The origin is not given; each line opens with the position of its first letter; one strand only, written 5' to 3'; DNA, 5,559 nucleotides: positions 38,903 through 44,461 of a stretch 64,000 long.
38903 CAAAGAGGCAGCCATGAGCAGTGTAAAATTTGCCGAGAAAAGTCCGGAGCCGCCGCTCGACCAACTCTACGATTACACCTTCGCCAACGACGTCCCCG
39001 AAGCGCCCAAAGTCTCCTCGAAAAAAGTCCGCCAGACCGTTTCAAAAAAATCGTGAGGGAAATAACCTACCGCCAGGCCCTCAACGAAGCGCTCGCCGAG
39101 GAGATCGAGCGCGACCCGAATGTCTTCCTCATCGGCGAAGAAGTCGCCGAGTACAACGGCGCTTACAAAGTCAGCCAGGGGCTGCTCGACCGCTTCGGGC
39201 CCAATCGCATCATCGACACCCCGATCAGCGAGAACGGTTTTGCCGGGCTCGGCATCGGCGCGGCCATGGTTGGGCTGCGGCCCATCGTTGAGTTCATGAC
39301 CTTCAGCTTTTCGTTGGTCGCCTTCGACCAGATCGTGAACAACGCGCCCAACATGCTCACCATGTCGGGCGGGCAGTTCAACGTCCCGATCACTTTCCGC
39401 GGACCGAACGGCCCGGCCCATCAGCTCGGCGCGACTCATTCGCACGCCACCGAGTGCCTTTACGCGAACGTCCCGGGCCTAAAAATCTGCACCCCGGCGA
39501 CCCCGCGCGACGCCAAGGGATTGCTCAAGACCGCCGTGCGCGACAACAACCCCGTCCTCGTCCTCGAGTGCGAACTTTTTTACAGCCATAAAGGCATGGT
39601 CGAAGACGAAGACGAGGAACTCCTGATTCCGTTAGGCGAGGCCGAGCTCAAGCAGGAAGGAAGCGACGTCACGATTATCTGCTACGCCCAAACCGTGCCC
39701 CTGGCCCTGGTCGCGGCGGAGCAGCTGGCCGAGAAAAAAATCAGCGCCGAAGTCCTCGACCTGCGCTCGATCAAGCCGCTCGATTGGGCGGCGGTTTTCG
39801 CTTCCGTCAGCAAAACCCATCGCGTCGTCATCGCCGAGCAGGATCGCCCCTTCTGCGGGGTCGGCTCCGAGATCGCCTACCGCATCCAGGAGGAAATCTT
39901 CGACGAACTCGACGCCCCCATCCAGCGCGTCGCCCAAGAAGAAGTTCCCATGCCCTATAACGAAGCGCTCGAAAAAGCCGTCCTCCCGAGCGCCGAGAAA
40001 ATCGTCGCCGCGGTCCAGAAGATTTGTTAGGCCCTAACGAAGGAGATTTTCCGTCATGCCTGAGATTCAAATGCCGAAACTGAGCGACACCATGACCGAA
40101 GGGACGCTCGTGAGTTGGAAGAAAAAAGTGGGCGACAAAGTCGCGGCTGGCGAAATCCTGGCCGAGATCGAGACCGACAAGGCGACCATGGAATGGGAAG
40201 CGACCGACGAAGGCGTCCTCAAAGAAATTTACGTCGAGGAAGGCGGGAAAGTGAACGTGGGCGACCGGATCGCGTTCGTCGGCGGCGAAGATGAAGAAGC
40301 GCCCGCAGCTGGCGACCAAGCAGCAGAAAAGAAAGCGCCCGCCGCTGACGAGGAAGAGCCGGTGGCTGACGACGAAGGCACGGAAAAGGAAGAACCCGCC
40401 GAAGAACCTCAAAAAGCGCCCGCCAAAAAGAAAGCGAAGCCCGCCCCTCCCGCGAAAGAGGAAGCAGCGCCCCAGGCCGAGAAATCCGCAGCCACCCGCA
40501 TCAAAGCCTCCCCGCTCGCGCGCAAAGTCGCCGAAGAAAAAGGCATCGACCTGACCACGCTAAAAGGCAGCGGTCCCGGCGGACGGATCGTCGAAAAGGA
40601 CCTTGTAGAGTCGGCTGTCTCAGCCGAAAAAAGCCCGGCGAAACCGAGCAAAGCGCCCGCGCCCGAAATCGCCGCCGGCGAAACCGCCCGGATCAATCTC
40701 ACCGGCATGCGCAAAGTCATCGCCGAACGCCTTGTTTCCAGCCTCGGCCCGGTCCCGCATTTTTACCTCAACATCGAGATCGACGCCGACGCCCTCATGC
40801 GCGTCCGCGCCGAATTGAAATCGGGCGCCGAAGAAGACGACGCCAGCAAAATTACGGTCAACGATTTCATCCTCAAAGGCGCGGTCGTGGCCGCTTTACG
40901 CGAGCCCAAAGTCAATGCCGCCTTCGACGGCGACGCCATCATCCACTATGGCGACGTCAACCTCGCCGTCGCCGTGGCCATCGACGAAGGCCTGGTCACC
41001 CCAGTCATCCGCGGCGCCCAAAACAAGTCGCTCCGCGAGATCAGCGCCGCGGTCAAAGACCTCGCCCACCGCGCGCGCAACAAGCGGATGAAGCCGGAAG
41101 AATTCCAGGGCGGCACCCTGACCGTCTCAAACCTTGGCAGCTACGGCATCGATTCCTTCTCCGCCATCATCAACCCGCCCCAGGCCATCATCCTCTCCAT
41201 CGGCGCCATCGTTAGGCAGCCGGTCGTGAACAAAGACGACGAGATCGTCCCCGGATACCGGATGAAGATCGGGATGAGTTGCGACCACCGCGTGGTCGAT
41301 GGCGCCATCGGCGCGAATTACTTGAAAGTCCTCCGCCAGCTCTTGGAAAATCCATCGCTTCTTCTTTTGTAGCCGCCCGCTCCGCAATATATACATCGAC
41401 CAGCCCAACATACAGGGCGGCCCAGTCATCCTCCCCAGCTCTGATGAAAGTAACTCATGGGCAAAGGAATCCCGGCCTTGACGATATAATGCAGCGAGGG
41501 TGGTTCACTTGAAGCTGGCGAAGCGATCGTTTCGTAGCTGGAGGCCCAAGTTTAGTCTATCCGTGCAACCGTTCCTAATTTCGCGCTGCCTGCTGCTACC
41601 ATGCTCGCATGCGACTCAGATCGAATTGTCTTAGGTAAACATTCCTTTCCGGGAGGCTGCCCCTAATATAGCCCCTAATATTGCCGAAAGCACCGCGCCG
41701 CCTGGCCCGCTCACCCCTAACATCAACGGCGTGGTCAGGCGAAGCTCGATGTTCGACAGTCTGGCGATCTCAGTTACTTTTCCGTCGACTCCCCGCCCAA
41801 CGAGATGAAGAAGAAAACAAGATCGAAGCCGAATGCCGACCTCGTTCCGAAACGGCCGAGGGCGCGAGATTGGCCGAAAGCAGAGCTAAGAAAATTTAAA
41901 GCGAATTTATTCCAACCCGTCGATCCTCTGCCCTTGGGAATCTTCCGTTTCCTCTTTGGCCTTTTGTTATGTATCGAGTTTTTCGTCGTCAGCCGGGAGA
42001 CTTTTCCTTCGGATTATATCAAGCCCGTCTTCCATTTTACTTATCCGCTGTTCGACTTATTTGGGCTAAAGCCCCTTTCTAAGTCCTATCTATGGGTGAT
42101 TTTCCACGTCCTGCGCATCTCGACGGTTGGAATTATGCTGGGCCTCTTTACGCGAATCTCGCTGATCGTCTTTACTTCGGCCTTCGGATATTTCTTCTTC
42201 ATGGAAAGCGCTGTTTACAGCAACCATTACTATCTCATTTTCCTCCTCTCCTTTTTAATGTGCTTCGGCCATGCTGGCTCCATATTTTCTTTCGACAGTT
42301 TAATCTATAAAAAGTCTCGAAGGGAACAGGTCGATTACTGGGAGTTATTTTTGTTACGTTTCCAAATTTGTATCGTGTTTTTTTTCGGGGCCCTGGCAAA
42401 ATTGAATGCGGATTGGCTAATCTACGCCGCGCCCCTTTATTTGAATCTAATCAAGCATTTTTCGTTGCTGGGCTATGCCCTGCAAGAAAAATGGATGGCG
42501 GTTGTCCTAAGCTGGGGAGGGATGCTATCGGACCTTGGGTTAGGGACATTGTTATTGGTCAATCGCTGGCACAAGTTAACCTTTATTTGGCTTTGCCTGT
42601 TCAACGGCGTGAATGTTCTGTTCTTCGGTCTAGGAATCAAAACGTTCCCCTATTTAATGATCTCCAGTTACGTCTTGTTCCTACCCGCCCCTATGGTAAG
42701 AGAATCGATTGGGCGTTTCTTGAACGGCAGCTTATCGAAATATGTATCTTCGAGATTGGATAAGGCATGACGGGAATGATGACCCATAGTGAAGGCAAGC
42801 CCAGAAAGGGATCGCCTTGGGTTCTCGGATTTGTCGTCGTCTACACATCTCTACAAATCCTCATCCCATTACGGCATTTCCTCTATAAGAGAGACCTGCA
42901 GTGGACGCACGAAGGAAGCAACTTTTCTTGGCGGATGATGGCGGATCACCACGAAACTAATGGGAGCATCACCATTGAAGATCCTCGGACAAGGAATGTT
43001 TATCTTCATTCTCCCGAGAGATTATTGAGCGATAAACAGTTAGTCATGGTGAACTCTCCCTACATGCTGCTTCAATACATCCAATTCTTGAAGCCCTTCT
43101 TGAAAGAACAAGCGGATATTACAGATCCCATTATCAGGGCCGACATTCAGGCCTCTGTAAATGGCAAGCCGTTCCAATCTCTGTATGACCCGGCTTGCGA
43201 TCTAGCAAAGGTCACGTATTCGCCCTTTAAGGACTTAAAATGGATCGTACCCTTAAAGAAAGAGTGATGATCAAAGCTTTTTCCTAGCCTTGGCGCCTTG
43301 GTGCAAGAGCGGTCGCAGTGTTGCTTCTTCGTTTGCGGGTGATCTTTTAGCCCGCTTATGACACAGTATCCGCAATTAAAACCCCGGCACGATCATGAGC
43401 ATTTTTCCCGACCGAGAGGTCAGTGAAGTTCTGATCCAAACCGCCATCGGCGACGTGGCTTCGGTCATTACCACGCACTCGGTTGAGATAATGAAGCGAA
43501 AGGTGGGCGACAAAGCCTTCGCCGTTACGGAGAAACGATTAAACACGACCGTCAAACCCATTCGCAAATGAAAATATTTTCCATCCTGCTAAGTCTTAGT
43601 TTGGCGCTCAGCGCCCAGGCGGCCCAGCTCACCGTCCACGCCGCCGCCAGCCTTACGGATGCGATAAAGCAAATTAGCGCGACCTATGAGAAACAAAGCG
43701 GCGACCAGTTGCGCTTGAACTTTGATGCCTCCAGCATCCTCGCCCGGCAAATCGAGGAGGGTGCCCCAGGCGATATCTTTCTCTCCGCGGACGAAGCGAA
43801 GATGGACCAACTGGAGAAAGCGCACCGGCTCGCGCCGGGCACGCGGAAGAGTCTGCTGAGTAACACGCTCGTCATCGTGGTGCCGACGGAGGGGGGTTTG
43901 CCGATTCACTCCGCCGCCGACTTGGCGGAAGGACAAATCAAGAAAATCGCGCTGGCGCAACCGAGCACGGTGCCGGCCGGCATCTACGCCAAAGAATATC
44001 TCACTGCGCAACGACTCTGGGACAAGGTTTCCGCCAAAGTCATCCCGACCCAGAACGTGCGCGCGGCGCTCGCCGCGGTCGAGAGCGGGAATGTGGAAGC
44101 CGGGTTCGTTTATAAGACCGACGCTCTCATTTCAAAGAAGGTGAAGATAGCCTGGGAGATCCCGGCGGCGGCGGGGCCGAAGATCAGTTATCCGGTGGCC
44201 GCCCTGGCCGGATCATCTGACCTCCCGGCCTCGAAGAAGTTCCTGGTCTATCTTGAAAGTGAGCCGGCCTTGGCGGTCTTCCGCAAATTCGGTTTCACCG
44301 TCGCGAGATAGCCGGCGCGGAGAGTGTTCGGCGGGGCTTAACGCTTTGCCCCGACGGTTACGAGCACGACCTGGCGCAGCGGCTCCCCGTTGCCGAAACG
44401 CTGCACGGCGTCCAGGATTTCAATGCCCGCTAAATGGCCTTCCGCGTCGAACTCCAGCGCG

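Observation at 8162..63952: Hyper-abundant dispersed word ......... (core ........): candidate DNA-uptake-signal-like genome signature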

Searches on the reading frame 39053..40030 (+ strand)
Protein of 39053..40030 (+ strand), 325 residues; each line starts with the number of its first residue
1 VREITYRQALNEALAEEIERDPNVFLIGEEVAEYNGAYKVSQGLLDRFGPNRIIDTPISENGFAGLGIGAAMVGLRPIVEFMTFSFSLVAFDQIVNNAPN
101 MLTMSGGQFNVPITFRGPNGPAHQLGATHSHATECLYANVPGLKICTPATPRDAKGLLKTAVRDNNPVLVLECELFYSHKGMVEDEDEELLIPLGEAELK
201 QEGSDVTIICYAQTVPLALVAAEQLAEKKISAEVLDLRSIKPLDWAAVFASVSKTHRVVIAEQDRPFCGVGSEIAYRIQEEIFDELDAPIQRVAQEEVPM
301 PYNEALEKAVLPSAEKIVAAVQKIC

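Call 10: search_protein_families(library=ncbifam, proteins=[window:39053-40030:+])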
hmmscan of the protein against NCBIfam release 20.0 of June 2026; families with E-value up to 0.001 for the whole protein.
window:39053-40030:+ (325 aa): 8 families
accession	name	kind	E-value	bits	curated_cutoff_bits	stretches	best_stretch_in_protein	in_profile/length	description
NF006667.0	PRK09212.1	subfamily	5.5e-140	465.9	321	1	1-325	1-323/327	pyruvate dehydrogenase complex E1 component subunit beta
NF008854.0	PRK11892.1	equivalog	1.4e-133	446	454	1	1-325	139-462/464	pyruvate dehydrogenase complex E1 component subunit beta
TIGR00204.1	dxs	equivalog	1.2e-21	76.9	465.95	1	5-281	311-572/616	1-deoxy-D-xylulose-5-phosphate synthase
NF004559.0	PRK05899.2-5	equivalog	2.8e-20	72.1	488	1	3-323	317-622/627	transketolase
NF003933.0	PRK05444.2-2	equivalog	8.6e-17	60.9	395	1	13-322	302-602/606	1-deoxy-D-xylulose-5-phosphate synthase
NF008968.0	PRK12315.1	subfamily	4e-12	45.2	510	1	5-299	280-558/582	1-deoxy-D-xylulose-5-phosphate synthase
NF004556.0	PRK05899.2-2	equivalog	1.1e-08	33.9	575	1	189-282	505-597/639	transketolase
NF007201.0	PRK09622.1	equivalog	9e-05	21.5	590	1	200-272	264-336/405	2-oxoacid:ferredoxin oxidoreductase subunit alpha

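Call 11: find_encoding_contigs(protein=window:39053-40030:+, flank=10000, max_places=6)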
Protein window:39053-40030:+ (325 aa): no gene with exactly this product is on record in the collection.

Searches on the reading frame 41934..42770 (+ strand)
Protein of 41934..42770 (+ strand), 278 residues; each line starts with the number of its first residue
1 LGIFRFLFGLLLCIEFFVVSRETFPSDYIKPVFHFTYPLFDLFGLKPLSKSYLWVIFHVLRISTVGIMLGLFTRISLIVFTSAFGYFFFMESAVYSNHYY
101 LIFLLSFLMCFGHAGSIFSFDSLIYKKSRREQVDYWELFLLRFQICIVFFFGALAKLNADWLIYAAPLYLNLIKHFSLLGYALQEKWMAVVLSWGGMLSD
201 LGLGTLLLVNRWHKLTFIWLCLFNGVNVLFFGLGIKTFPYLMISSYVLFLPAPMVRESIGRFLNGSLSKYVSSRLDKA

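Call 47: search_protein_families(library=pfam, proteins=[window:41934-42770:+], max_evalue=0.001)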
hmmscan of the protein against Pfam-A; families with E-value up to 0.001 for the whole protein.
window:41934-42770:+ (278 aa): 1 family
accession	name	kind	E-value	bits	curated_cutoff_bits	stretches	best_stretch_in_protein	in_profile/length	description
PF05090.19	HTTM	-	2.1e-52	178.7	27.7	1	1-251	9-256/259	HTTM domain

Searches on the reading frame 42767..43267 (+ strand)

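Call 47: search_protein_families(library=pfam, proteins=[window:42767-43267:+], max_evalue=0.001)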
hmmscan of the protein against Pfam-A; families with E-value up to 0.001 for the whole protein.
window:42767-43267:+ (166 aa): 1 family
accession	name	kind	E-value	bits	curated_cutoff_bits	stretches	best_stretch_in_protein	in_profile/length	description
PF22777.1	VKGC_lumenal_dom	-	3.9e-37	127.9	27.7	1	17-166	3-152/152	Vitamin K-dependent gamma-carboxylase, lumenal domain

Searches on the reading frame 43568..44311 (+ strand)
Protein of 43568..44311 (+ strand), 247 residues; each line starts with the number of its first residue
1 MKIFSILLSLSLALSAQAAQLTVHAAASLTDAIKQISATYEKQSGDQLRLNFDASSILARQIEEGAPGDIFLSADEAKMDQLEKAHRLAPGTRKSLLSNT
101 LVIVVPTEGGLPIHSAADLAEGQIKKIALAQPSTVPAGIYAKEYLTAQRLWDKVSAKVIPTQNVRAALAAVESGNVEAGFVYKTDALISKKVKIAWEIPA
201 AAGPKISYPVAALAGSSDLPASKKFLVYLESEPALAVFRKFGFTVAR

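Call 13: search_protein_families(library=ncbifam, proteins=[window:43568-44311:+], max_evalue=0.00001)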
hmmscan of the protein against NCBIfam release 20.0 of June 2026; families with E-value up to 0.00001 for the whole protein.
window:43568-44311:+ (247 aa): 5 families
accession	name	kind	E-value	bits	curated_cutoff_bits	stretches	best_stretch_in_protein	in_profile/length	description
TIGR01256.1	modA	equivalog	7.2e-58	196.1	62.5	1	26-242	1-217/217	molybdate ABC transporter substrate-binding protein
NF007958.0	PRK10677.1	equivalog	1.1e-56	191.7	253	1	5-245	11-255/256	molybdate ABC transporter substrate-binding protein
NF002918.0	PRK03537.1-4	equivalog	1.7e-15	56.9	288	1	16-143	3-128/246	molybdate ABC transporter substrate-binding protein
NF002917.0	PRK03537.1-3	equivalog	7.2e-09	35.2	264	1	6-86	11-90/267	molybdate ABC transporter substrate-binding protein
NF002919.0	PRK03537.1-6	equivalog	7e-07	29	482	1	17-143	29-154/275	molybdate ABC transporter substrate-binding protein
